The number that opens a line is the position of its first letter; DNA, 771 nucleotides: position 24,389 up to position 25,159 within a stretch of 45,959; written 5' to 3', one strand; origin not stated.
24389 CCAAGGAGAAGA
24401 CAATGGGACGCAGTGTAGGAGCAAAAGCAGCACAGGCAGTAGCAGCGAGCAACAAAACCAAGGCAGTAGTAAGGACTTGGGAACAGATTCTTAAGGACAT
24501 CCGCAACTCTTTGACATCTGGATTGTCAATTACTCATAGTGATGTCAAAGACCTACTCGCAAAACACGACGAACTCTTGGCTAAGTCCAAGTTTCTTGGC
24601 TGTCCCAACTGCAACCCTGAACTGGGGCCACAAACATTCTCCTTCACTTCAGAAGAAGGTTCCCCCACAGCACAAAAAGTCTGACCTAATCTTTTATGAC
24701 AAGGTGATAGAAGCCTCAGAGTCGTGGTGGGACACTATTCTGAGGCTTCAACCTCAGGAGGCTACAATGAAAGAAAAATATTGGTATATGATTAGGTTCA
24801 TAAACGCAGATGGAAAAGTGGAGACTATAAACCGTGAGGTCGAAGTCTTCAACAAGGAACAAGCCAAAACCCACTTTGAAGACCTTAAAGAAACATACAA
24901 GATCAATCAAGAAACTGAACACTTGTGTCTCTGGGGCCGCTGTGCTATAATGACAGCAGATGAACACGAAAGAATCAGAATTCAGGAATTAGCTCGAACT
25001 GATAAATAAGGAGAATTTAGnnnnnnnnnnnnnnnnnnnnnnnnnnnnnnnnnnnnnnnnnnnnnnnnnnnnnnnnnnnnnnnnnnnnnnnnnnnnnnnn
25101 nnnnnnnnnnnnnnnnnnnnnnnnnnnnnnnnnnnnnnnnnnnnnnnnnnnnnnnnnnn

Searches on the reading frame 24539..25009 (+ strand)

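Call 3: search_protein_families(library=pfam, proteins=[window:24539-25009:+], max_evalue=0.01)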
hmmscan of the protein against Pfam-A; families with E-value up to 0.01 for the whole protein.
window:24539-25009:+ (156 aa): 1 family
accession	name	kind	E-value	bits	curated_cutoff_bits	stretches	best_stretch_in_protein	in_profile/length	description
PF07314.17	Lit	-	0.00046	20.7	24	1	70-142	39-109/176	Lipoprotein intramolecular transacylase Lit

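Call 4: search_protein_families(library=phrogs, proteins=[window:24539-25009:+], max_evalue=0.001)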
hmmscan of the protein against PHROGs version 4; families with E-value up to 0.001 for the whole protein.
window:24539-25009:+ (156 aa): 0 families
